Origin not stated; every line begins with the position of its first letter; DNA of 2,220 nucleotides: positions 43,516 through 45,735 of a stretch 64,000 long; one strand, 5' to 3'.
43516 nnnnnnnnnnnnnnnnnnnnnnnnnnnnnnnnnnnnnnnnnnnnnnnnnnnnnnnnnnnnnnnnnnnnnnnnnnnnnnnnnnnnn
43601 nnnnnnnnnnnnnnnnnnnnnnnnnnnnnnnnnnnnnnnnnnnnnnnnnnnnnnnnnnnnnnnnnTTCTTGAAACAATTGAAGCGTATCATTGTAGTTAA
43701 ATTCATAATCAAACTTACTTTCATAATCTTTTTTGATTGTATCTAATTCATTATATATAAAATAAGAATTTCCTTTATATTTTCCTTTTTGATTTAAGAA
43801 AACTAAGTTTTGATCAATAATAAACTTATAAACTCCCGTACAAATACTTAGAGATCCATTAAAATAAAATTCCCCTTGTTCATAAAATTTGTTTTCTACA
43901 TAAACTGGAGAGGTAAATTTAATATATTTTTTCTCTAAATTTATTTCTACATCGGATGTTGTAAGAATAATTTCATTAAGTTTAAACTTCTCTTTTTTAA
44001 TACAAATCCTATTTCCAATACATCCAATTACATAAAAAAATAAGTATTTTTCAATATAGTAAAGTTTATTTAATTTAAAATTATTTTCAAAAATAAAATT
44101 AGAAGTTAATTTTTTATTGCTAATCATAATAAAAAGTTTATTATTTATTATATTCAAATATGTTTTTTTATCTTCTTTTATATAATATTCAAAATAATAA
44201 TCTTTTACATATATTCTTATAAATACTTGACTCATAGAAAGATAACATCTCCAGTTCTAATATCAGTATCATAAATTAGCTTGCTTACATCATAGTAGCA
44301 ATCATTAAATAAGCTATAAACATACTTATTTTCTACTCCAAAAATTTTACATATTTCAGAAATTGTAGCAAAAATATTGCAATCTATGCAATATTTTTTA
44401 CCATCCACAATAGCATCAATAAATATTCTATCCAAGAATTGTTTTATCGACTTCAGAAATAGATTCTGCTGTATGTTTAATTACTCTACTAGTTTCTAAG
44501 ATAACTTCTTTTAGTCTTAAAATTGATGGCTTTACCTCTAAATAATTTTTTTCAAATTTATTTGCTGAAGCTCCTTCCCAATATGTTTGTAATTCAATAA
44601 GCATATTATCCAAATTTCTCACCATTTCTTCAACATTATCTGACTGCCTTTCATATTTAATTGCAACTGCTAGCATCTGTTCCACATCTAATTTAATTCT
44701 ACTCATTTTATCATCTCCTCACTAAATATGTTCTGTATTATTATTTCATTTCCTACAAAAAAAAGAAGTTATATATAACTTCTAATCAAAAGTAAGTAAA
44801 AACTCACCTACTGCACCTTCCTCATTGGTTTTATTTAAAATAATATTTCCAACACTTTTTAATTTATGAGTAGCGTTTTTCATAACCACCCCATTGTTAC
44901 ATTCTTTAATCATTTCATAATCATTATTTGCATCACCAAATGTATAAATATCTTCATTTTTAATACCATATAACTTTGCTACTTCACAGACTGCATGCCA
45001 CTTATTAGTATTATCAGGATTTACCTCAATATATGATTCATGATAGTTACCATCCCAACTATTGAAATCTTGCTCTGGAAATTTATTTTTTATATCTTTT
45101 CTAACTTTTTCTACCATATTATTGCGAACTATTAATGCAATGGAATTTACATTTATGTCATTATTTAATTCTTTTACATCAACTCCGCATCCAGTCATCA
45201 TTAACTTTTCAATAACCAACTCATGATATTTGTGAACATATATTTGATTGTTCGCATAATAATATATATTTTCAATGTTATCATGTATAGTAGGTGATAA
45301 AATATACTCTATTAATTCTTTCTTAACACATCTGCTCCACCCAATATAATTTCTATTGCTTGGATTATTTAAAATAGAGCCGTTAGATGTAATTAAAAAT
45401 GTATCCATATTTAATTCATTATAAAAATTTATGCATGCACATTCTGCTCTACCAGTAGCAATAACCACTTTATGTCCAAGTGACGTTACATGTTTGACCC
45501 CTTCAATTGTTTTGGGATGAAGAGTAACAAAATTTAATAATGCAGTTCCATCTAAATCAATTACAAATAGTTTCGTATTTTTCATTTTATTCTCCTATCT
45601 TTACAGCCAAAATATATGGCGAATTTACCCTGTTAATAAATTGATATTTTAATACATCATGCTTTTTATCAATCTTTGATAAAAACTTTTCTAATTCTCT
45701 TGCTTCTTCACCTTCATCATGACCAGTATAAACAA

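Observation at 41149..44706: Minimal three-gene type VIIb secretion core (WXG100 - YukD-like - short EssC) with no EssB/EsaA/EssA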

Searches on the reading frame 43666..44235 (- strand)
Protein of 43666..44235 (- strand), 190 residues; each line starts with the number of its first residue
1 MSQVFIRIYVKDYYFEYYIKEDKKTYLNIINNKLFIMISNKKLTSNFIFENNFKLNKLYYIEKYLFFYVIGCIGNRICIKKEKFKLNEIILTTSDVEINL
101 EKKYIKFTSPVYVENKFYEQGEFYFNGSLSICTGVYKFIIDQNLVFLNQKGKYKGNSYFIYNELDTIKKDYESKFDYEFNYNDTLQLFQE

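Call 86: search_solved_structures(query=A5, max_evalue=10, show_alignments=2)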
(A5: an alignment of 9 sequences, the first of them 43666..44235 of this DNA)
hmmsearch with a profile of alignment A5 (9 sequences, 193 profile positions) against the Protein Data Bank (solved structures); distinct sequences matched with E-value up to 10: 1.
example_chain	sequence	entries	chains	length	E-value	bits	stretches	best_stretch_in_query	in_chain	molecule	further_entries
4k00_A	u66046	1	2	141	1.3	12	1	119-152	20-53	1,4-dihydroxy-2-naphthoyl-CoA hydrolase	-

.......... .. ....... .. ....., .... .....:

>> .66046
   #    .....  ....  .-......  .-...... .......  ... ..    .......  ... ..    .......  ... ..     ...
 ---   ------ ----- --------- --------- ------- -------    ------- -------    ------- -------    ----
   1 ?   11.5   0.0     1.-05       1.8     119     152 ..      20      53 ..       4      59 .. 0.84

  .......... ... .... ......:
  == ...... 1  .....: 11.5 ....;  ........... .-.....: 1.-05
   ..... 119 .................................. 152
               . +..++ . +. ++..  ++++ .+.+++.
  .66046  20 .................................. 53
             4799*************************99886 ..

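Call 87: search_protein_families(library=pfam, alignment_id=A5, max_evalue=10)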
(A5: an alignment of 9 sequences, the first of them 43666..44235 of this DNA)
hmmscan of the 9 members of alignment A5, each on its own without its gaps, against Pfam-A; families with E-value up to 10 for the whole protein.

A. member 1, window:43666-44235:- (190 aa): 1 family
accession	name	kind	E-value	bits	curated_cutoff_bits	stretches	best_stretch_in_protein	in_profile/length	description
PF18899.5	DUF5655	-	0.11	13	24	1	85-109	18-43/109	Domain of unknown function (DUF5655)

B. families by the number of members that match (of 9 scanned): 2 families
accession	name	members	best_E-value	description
PF15909.11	zf-C2H2_8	1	0.065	C2H2-type zinc ribbon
PF18899.5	DUF5655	1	0.11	Domain of unknown function (DUF5655)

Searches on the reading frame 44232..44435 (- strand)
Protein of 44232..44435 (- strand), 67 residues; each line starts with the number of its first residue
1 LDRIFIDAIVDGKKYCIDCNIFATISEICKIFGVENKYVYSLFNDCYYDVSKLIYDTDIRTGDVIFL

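Call 3: search_protein_families(library=pfam, proteins=[window:44232-44435:-], max_evalue=1)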
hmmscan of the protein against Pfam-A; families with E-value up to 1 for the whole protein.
window:44232-44435:- (67 aa): 0 families

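Call 4: search_protein_families(library=ncbifam, proteins=[window:44232-44435:-], max_evalue=1)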
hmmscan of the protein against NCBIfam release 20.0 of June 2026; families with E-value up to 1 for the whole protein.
window:44232-44435:- (67 aa): 1 family
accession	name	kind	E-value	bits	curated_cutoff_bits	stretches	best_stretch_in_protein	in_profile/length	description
TIGR01764.1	excise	domain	0.1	12.9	28.8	1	24-42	3-21/49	excisionase family DNA-binding protein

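Call 22: find_homologous_proteins(query=window:44232-44435:-, max_evalue=10)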
Query window:44232-44435:- (67 aa): 1 proteins with E <= 10 among 1 candidates.
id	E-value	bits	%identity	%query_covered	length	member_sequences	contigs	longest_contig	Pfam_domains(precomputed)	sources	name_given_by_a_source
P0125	5.0e-30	120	97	87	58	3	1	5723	-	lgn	-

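Call 30: search_solved_structures(query=A2, max_evalue=10, show_alignments=3)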
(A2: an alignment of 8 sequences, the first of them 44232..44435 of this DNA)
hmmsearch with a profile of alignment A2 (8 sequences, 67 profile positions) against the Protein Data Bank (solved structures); distinct sequences matched with E-value up to 10: 2.
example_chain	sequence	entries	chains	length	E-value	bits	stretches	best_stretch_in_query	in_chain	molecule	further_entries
6drr_A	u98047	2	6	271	0.14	15.7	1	14-58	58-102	Short-chain dehydrogenase | Putative oxidoreductase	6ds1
9g9t_D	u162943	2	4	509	1.2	12.7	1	20-50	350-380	Putative peptidase M16 family protein | Putative peptidase M16 family potein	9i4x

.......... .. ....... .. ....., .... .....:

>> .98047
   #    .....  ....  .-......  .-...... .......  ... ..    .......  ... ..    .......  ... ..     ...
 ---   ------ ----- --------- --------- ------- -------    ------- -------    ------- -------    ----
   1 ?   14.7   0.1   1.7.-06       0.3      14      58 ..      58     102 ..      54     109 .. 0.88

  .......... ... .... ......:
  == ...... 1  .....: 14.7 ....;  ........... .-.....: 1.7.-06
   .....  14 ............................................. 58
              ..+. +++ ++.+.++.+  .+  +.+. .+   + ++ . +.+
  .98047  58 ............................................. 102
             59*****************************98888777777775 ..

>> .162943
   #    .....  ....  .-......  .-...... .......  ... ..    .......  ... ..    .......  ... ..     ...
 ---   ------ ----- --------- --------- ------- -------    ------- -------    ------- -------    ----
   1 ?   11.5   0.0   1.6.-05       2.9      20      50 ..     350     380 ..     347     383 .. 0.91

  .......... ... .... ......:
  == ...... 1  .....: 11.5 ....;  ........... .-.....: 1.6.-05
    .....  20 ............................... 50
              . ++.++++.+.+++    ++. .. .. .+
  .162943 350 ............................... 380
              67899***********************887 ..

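Call 31: search_protein_families(library=pfam, alignment_id=A2, max_evalue=10)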
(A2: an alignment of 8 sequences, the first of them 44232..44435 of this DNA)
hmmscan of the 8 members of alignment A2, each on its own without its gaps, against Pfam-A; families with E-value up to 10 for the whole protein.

A. member 1, window:44232-44435:- (67 aa): 0 families

B. families by the number of members that match (of 8 scanned): 7 families
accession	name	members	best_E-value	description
PF05368.20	NmrA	1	0.029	NmrA-like family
PF03238.18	ESAG1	1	0.034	ESAG protein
PF08522.16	BT_3987-like_N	1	0.068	BT_3987-like, N-terminal domain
PF09232.15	Caenor_Her-1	1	0.073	Caenorhabditis elegans Her-1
PF07868.16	DUF1655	1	0.078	Protein of unknown function (DUF1655)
PF14788.12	EF-hand_10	1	0.13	EF hand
PF22576.2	Bfc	1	0.2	Transcriptional cofactor Bfc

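Call 39: predict_structure(protein=window:44232-44435:-)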
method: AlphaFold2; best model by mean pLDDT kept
length: 67 residues; sequences in the alignment: 1
mean_pLDDT: 43.2   pTM: 0.31
mean pLDDT of the five models: 43.2, 40.2, 38.2, 38.1, 37.2
residues with pLDDT >= 90: 0; 70-90: 0; 50-70: 29; < 50: 38
segments of 3 or more residues with pLDDT < 50: 32-67
pLDDT, mean of each block of 10 residues (from residue 1): 56 55 54 41 31 31 30
secondary structure, 60 per line:
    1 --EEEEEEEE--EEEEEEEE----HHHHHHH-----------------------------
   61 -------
elements in order: E3-10 E13-20 H25-31

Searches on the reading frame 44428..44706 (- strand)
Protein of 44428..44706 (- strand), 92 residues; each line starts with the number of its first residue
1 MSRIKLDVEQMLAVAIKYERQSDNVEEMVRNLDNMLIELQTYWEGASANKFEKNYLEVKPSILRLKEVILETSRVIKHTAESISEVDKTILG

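Call 3: search_protein_families(library=pfam, proteins=[window:44428-44706:-], max_evalue=1)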
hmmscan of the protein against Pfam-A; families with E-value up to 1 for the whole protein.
window:44428-44706:- (92 aa): 5 families
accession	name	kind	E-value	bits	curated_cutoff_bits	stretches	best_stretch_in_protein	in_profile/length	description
PF06013.18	WXG100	-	1.1e-12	48.4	27.3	1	4-87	2-85/86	Proteins of 100 residues with WXG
PF25547.1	WXG100_2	-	0.00094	19.6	27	1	11-86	31-108/150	WXG100 like domain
PF18879.6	EspA_EspE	-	0.038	14.8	27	1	40-87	32-79/84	EspA/EspE family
PF15882.10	DUF4735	-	0.17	11.9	31.2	1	9-69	18-78/283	Domain of unknown function (DUF4735)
PF08702.15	Fib_alpha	-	0.35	11.5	29.9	1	4-88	33-116/143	Fibrinogen alpha/beta chain family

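Call 4: search_protein_families(library=ncbifam, proteins=[window:44428-44706:-], max_evalue=1)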
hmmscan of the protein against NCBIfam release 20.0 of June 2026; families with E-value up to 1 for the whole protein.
window:44428-44706:- (92 aa): 3 families
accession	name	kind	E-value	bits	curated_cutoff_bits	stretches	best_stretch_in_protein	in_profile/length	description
TIGR03930.1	WXG100_ESAT6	subfamily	1.5e-16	60.4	44.85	1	3-89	1-87/90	WXG100 family type VII secretion target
NF035934.1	ESAT6_2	subfamily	0.00091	19.4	100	1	3-90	2-89/96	pore-forming ESAT-6 family protein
TIGR01760.1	tape_meas_TP901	equivalog_domain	0.04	12.9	28.8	1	22-91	273-342/349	phage tail tape measure protein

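Call 77: find_related_loci(query=A4, collection=metagenome_contigs, flank=10000)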
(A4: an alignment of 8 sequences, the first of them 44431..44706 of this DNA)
Query A4 (92 aa) in metagenome_contigs; peptide patterns used: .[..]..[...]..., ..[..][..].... (x = any residue, [..] = any of these).
102 stretches matched a pattern; 3 encode a relative of the query (tblastn E <= 1e-3); 3 distinct loci.
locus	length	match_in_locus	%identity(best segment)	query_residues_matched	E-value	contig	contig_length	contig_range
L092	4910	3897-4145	22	4-86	3e-7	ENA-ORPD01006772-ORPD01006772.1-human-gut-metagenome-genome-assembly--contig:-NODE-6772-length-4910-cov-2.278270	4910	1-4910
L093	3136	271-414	29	4-51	6e-7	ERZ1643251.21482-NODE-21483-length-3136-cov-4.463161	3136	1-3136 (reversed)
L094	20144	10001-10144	27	4-51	3e-6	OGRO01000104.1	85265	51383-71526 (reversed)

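Call 95: search_solved_structures(query=A4, max_evalue=0.01, show_alignments=2)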
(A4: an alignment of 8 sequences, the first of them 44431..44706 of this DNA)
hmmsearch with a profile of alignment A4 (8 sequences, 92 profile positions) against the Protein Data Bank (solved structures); distinct sequences matched with E-value up to 0.01: 12.
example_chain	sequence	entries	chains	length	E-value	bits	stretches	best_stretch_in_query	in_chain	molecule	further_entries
3zbh_A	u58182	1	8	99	1.8e-15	60.1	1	4-90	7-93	ESXA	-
2vs0_A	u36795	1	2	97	1e-08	38.4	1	1-89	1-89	VIRULENCE FACTOR ESXA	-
2vrz_A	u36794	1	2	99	1.1e-08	38.3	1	1-89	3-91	VIRULENCE FACTOR ESXA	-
3gvm_A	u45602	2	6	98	2.7e-07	33.9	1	1-90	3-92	Putative uncharacterized protein SAG1039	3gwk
12fa_A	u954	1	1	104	3.6e-07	33.5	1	1-88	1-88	ESAT-6-like protein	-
3o9o_A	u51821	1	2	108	1.5e-06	31.5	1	1-90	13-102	Uncharacterized protein gbs1074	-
4j42_A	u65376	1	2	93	1.9e-05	28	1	1-88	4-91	secreted protein EsxB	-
4j7j_A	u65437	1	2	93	1.9e-05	27.9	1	1-88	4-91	secreted protein EsxB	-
4j41_A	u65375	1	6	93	2e-05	27.9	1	1-88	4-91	secreted protein EsxB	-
4iyh_A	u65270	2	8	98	2.3e-05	27.7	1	1-89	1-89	Secreted protein EsxB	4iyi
4j7k_A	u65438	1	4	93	3.3e-05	27.2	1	1-88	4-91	secreted protein EsxB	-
4j10_A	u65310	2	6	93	3.4e-05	27.2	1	1-88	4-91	SECRETED PROTEIN ESXB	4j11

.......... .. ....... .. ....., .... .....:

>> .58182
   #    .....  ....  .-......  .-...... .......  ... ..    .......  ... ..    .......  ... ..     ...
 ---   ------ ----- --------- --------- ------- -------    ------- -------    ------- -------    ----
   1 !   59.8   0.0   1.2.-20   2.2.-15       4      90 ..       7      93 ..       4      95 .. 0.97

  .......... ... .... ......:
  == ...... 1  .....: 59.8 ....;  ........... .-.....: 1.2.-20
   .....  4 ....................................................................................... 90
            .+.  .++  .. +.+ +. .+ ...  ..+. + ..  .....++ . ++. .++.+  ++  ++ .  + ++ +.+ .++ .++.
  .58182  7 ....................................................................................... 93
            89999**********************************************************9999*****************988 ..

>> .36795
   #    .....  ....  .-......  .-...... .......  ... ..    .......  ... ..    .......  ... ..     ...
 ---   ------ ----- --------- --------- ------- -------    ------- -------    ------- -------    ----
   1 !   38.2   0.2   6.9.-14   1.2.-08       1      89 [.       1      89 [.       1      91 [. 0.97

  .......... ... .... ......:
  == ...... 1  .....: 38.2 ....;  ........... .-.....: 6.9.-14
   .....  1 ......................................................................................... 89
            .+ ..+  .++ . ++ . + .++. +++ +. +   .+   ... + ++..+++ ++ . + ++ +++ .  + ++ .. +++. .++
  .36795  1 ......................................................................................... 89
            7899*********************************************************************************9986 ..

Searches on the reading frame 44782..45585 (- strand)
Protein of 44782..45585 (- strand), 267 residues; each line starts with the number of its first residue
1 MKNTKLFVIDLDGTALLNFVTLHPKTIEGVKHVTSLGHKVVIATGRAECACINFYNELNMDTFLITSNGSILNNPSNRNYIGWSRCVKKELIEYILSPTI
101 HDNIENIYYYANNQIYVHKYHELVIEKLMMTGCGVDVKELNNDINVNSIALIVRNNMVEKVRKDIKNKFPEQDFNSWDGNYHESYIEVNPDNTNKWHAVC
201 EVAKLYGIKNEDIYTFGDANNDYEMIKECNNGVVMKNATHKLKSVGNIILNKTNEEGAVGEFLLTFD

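Call 3: search_protein_families(library=pfam, proteins=[window:44782-45585:-], max_evalue=1)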
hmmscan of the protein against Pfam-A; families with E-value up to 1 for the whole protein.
window:44782-45585:- (267 aa): 5 families
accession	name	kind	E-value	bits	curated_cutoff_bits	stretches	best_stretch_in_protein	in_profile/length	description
PF08282.18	Hydrolase_3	-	1.2e-47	163.2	20.9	1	7-262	1-254/255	haloacid dehalogenase-like hydrolase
PF05116.19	S6PP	-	6.5e-09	36.2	20.3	2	156-242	127-213/247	Sucrose-6F-phosphate phosphohydrolase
PF00702.32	Hydrolase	-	0.00055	20.8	26.4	1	195-229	156-190/191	haloacid dehalogenase-like hydrolase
PF12710.13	HAD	-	0.068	14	27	0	194-226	154-188/189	haloacid dehalogenase-like hydrolase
PF08861.15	DUF1828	-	0.085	13.6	22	1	51-124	10-85/91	Domain of unknown function DUF1828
